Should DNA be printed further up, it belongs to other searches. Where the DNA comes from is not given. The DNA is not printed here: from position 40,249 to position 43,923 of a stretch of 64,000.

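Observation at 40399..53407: Complete non-archaellum type IV pilus locus with a six-gene pilin-like operon ending in a giant 1124-aa subunit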

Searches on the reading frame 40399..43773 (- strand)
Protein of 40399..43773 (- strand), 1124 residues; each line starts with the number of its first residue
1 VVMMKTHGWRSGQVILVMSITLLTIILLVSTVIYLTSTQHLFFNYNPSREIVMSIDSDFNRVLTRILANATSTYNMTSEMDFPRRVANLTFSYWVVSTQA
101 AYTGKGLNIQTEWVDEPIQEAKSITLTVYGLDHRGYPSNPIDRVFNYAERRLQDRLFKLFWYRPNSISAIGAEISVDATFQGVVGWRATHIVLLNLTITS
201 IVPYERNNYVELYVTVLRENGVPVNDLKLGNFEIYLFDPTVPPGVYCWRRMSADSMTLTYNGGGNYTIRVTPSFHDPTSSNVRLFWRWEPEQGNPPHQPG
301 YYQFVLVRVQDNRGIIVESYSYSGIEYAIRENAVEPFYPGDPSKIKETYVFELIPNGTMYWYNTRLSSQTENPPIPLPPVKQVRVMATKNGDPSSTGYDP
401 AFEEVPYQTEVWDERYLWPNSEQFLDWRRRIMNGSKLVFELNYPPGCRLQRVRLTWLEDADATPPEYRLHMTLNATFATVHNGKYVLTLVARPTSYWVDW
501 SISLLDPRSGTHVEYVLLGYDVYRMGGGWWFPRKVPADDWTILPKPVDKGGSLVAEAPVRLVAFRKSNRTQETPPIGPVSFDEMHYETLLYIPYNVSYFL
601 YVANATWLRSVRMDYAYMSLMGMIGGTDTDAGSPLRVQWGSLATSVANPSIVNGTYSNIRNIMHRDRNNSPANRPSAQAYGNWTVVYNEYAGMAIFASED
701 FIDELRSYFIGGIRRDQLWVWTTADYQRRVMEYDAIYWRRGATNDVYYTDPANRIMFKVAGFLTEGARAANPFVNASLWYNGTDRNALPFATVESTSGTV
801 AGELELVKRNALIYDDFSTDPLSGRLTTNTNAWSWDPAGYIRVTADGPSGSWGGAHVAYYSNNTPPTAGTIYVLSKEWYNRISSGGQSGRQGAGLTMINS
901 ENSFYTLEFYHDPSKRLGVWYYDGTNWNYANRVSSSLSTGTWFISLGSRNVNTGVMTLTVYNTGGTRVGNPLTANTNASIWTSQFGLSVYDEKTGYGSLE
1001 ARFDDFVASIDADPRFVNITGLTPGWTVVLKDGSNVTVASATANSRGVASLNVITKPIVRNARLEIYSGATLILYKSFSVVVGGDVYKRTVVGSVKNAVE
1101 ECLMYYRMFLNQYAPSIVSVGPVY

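Call 3: search_protein_families(library=pfam, proteins=[window:40399-43773:-], max_evalue=0.1)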
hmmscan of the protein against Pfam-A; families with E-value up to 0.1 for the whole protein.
window:40399-43773:- (1124 aa): 0 families

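Call 4: search_protein_families(library=ncbifam, proteins=[window:40399-43773:-], max_evalue=0.1)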
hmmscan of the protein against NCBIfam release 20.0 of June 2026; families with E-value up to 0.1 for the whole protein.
window:40399-43773:- (1124 aa): 0 families

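Call 5: find_encoding_contigs(protein=window:40399-43773:-, flank=10000, max_places=6)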
Protein window:40399-43773:- (1124 aa): no gene with exactly this product is on record in the collection.

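Call 7: find_homologous_proteins(query=window:40399-43773:-, max_evalue=0.001)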
Query window:40399-43773:- (1124 aa): 37 proteins with E <= 0.001 among 6150 candidates.
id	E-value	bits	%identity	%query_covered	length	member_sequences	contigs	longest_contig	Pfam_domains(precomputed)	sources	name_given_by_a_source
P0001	0.0e+0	2605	100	100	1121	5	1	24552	-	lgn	-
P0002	0.0e+0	2281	87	100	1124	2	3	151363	-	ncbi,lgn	-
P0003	0.0e+0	2055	80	100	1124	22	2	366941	-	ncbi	ncbi:MAG: hypothetical protein QXU11_03790 [Thermoproteota archaeon]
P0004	0.0e+0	2049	79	99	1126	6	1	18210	-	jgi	jgi:hypothetical protein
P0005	0.0e+0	1966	77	99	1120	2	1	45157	-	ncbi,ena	-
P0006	0.0e+0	1951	75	100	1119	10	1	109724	-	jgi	jgi:hypothetical protein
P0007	0.0e+0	1419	81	69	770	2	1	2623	-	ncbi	ncbi:MAG: hypothetical protein QW566_11380, partial [Candidatus Jordarchaeales archaeon]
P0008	0.0e+0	1140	71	62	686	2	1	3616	-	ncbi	ncbi:MAG: hypothetical protein ACUVQY_09750, partial [Thermoproteota archaeon]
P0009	0.0e+0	1086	49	100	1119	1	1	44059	-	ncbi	ncbi:MAG: hypothetical protein QW385_06885 [Thermoproteota archaeon]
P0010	0.0e+0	1013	48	99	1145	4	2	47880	-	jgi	-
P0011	0.0e+0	1013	48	99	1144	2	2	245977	-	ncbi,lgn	ncbi:MAG: hypothetical protein QW304_01115 [Thermoproteota archaeon]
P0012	1.4e-297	1008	46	100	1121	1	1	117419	-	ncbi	ncbi:MAG: hypothetical protein QXF52_02240 [Thermoproteota archaeon]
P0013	2.2e-297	1008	45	100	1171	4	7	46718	-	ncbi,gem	ncbi:MAG: hypothetical protein QXS51_03275 [Thermoproteota archaeon]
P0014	2.6e-293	994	47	98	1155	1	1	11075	-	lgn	-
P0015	1.3e-281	956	44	99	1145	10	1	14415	-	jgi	jgi:hypothetical protein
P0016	3.4e-281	954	45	100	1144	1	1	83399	-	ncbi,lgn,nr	ncbi:MAG: hypothetical protein FGF52_00825 [Candidatus Brockarchaeota archaeon]|nr:hypothetical prot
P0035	1.5e-89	320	33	68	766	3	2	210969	-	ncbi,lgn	ncbi:MAG: hypothetical protein QXJ17_07980 [Nitrososphaeria archaeon]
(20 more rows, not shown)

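Call 9: find_encoding_contigs(protein=P0016, flank=10000, max_places=2)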
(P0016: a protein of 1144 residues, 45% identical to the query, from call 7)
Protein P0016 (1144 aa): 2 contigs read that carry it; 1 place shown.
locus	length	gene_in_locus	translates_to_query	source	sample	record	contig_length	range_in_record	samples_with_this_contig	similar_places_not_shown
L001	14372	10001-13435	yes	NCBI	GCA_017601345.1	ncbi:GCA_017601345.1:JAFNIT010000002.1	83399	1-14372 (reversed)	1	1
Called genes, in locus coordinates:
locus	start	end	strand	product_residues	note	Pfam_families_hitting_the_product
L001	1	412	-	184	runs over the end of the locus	PF03266:NTPase_1, PF13401:AAA_22 (faint)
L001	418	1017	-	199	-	PF00149:Metallophos, PF12850:Metallophos_2, PF14582:Metallophos_3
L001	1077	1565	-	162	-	-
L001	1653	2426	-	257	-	PF01478:Peptidase_A24, PF06847:Arc_PepC_II (faint)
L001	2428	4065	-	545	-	PF00437:T2SSE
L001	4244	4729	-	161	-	-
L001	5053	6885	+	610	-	PF00482:T2SSF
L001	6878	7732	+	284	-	-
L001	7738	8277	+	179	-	-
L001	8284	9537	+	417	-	-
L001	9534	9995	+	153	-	-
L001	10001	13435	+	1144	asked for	-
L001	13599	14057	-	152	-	PF00702:Hydrolase, PF13419:HAD_2, PF13242:Hydrolase_like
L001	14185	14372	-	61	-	PF21100:WHD_MCM (weak)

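Call 10: find_encoding_contigs(protein=P0035, flank=10000, max_places=2)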
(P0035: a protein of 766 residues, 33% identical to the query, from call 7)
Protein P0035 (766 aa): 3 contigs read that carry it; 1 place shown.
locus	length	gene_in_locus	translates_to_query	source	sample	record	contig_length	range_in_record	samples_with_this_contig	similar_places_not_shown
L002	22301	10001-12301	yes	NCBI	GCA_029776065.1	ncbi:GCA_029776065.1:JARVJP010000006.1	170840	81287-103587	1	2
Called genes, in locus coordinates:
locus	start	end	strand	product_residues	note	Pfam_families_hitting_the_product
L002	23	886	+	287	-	PF00834:Ribul_P_3_epim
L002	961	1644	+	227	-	PF08713:DNA_alkylation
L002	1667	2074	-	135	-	-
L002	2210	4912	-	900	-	-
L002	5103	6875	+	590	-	PF00482:T2SSF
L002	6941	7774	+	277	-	-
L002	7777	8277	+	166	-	-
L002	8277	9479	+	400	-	-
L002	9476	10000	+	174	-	-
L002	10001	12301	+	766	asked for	-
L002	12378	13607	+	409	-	PF02369:Big_1 (faint), PF13620:CarboxypepD_reg (faint), PF17802:SpaA (faint)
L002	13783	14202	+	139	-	-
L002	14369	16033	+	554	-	-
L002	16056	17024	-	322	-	PF00953:Glycos_transf_4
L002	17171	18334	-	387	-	PF13439:Glyco_transf_4, PF13579:Glyco_trans_4_4 (weak), PF20706:GT4-conflict, PF00534:Glycos_transf_1, PF13692:Glyco_trans_1_4, PF13524:Glyco_trans_1_2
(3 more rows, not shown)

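Call 12: find_related_loci(query=A1, collection=genome_contigs, flank=10000)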
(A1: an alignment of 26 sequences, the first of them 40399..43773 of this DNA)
Query A1 (1124 aa) in genome_contigs; peptide patterns used: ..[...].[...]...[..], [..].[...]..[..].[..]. (x = any residue, [..] = any of these).
83 stretches matched a pattern; 21 encode a relative of the query (tblastn E <= 1e-3); 21 distinct loci.
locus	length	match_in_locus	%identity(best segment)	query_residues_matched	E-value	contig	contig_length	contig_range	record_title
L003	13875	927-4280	94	1-1124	0e+0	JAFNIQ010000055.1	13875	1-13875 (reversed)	MAG: Candidatus Brockarchaeota archaeon isolate GD2_1 GD2_1_scaffold_1855_curated, whole genome shotgun sequence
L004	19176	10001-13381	81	1-1124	0e+0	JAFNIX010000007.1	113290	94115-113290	MAG: Candidatus Brockarchaeota archaeon isolate DRTY-6.bins.80 NODE_7_length_113290_cov_7.27848, whole genome shotgun se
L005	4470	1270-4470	80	1-1071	0e+0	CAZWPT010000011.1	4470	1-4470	MAG TPA_asm: uncultured Nitrososphaerota archaeon isolate SRP231805_co4_161 genome assembly, contig: k141_337776, whole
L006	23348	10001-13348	75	3-1124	0e+0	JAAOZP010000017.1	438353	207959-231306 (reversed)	MAG: Thaumarchaeota archaeon isolate SJ3.Bin56 k141_203387, whole genome shotgun sequence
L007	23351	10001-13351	76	1-1124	0e+0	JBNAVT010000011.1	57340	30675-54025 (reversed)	MAG: Thermoproteota archaeon isolate Kamch4342-D-MF-045 bin3.fa-11, whole genome shotgun sequence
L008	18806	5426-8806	87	1-1124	0e+0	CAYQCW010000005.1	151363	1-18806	MAG TPA_asm: uncultured Nitrososphaerota archaeon isolate binchicken_co40_87 genome assembly, contig: NODE_123_length_15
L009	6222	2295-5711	48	11-1124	0e+0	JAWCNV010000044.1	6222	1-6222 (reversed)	MAG: Thermoproteota archaeon isolate JZ-2_201709_bins_51 JZ-2_201709_bins_51_scaffold_44, whole genome shotgun sequence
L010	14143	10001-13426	45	2-1124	0e+0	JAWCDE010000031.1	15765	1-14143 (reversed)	MAG: Thermoproteota archaeon isolate JZ-1_201912_bins_38 JZ-1_201912_bins_38_scaffold_31, whole genome shotgun sequence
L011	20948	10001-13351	49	1-1124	0e+0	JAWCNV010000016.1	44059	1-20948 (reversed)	MAG: Thermoproteota archaeon isolate JZ-2_201709_bins_51 JZ-2_201709_bins_51_scaffold_16, whole genome shotgun sequence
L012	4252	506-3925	45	8-1124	0e+0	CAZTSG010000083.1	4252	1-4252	MAG TPA_asm: uncultured Nitrososphaerota archaeon isolate SRP104967_co1_30 genome assembly, contig: NODE_6773_length_425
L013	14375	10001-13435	45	2-1124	0e+0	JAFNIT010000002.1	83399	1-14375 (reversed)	MAG: Candidatus Brockarchaeota archaeon isolate QC4_43 QC4_scaffold_138_curated, whole genome shotgun sequence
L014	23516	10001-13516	43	9-1124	0e+0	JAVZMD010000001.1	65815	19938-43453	MAG: Thermoproteota archaeon isolate DRTY-6_201907_bins_82 DRTY-6_201907_bins_82_scaffold_1, whole genome shotgun sequen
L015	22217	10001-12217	45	6-782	0e+0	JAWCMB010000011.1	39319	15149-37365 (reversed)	MAG: Thermoproteota archaeon isolate JZ-2_201705_bins_26 JZ-2_201705_bins_26_scaffold_11, whole genome shotgun sequence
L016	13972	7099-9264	38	10-785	3e-151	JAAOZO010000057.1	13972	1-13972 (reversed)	MAG: Thaumarchaeota archaeon isolate SJ3.Bin70 k141_153445, whole genome shotgun sequence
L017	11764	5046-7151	40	12-771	5e-150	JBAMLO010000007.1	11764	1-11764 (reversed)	MAG: Nitrososphaera sp. isolate MAG7 ExploCarb_3808S_S2_1334_length_11764_cov_8, whole genome shotgun sequence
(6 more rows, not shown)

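Call 37: predict_structure(alignment_id=A1)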
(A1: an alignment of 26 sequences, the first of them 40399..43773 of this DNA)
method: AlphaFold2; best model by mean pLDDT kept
length: 1124 residues; sequences in the alignment: 26
mean_pLDDT: 81.1   pTM: 0.70
mean pLDDT of the five models: 81.1, 80.3, 79.2, 78.9, 78.7
residues with pLDDT >= 90: 398; 70-90: 503; 50-70: 156; < 50: 67
segments of 3 or more residues with pLDDT < 50: 1-13, 40-42, 291-294, 497-499, 660-679, 742-745, 772-786
pLDDT, mean of each block of 10 residues (from residue 1): 34 62 74 55 60 84 92 82 86 85 74 83 94 87 92 83 93 78 73 96 94 95 92 94 85 93 95 91 81 59 95 95 94 89 84 93 84 86 87 76 90 88 80 91 87 89 77 86 87 60 82 86 59 81 89 89 90 71 90 92 88 75 77 75 70 64 39 40 85 89 71 56 67 66 55 83 84 43 50 66 83 89 89 90 86 90 84 91 60 89 87 71 85 70 91 88 87 81 87 77 93 95 85 90 89 94 81 79 93 79 90 91 90
secondary structure, 60 per line:
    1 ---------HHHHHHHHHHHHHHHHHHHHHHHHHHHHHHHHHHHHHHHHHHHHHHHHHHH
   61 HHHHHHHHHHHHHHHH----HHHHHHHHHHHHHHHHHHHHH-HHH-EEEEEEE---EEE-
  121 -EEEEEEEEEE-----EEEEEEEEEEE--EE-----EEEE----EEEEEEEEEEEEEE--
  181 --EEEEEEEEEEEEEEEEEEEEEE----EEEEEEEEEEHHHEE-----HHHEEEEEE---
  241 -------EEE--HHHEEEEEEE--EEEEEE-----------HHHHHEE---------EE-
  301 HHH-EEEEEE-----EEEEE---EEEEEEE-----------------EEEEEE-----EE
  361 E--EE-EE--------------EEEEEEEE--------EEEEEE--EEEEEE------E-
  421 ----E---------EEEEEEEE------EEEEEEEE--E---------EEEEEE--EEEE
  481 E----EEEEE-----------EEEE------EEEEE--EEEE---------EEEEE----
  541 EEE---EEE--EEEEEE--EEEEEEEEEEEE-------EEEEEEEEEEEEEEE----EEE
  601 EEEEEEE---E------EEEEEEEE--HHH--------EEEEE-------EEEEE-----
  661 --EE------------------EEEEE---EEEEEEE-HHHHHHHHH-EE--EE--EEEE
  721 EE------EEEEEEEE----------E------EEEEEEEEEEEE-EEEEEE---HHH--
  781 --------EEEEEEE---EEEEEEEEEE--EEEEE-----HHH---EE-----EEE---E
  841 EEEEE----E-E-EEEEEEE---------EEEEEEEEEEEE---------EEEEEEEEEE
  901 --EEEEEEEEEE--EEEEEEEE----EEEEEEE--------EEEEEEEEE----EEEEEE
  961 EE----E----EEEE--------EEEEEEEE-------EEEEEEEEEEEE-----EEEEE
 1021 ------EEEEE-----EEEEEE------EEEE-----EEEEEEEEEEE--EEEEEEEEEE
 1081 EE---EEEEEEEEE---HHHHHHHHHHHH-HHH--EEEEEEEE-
elements in order (helices of 4 or more, strands of 3 or more residues): H10-76 H81-101 E107-113 E117-119 E122-131 E137-147 E157-160 E165-178 E183-204 E209-218 E232-237 E248-250 E256-262 E265-270 H282-286 E305-310 E316-320 E324-330 E348-353 E359-361 E383-390 E399-404 E407-412 E435-442 E449-456 E469-474 E477-481 E486-490 E502-505 E512-516 E519-522 E532-536 E541-543 E547-549 E552-557 E560-571 E579-593 E598-607 E618-625 E639-643 E651-655 E683-687 E691-697 H699-707 E717-722 E729-736 E754-765 E767-772 E789-795 E799-808 E811-815 E834-836 E840-845 E854-860 E870-881 E891-900 E903-912 E915-922 E927-933 E942-950 E955-962 E972-975 E984-991 E999-1010 E1016-1020 E1027-1031 E1037-1042 E1049-1052 E1058-1068 E1071-1082 E1086-1094 H1098-1109 E1116-1123

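Call 39: fold_search(model_id=the predicted structure, library=pdb)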
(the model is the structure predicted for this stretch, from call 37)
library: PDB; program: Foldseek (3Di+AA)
matches with E <= 10: 1122; with E <= 0.001: 265
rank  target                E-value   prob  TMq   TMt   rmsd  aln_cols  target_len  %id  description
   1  6ms3_B                1.8e-09  1.00  0.15  0.31  26.8       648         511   10  Crystal structure of the GH43 protein BlXynB mutant (K247S) from Bacillus licheniformis (released 2019-04-17)
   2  6ms3_A                2.5e-09  1.00  0.15  0.30  26.7       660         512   11  Crystal structure of the GH43 protein BlXynB mutant (K247S) from Bacillus licheniformis (released 2019-04-17)
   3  6ms2                  4.7e-09  1.00  0.15  0.31  26.3       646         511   11  Crystal structure of the GH43 BlXynB protein from Bacillus licheniformis (released 2019-04-17)
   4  5jox_A                5.8e-09  1.00  0.15  0.31  26.5       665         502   11  Bacteroides ovatus Xyloglucan PUL GH43A in complex with AraDNJ (released 2016-08-10)
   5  5jox_B                6.1e-09  1.00  0.15  0.31  27.6       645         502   11  Bacteroides ovatus Xyloglucan PUL GH43A in complex with AraDNJ (released 2016-08-10)
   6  5jow_A                6.1e-09  1.00  0.15  0.30  27.7       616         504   12  Bacteroides ovatus Xyloglucan PUL GH43A (released 2016-08-10)
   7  8uws_B                7.8e-09  1.00  0.14  0.27  29.5       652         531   10  Cryo-EM structure of an Enterobacter GH43 Beta-Xylosidase: EcXyl43 (released 2024-05-15)
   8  8uws_D                9.6e-09  1.00  0.14  0.28  29.3       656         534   10  Cryo-EM structure of an Enterobacter GH43 Beta-Xylosidase: EcXyl43 (released 2024-05-15)
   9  5joz_A                1.0e-08  1.00  0.14  0.29  26.1       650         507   12  Bacteroides ovatus Xyloglucan PUL GH43B (released 2016-08-10)
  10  5joz_B                1.0e-08  1.00  0.14  0.29  27.3       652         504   11  Bacteroides ovatus Xyloglucan PUL GH43B (released 2016-08-10)
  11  8uws_A                1.2e-08  1.00  0.14  0.28  30.0       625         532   10  Cryo-EM structure of an Enterobacter GH43 Beta-Xylosidase: EcXyl43 (released 2024-05-15)
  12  5zqj_A                1.2e-08  1.00  0.15  0.28  30.1       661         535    9  Crystal structure of beta-xylosidase from Bacillus pumilus (released 2018-05-30)
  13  9he8_A                1.4e-08  1.00  0.14  0.28  29.9       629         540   12  The molecular structure of a beta-1,4-D-xylosidase from the probiotic bacterium Levilactobacillus brevis (released 2025-01-15)
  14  5z5d                  1.7e-08  1.00  0.14  0.30  28.2       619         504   10  Crystal structure of a thermostable glycoside hydrolase family 43 {beta}-1,4-xylosidase from Geobacillus thermoleovorans (released 2018-04-25)
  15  2exh_A                2.0e-08  1.00  0.14  0.28  27.9       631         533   10  Structure of the family43 beta-Xylosidase from geobacillus stearothermophilus (released 2006-04-04)
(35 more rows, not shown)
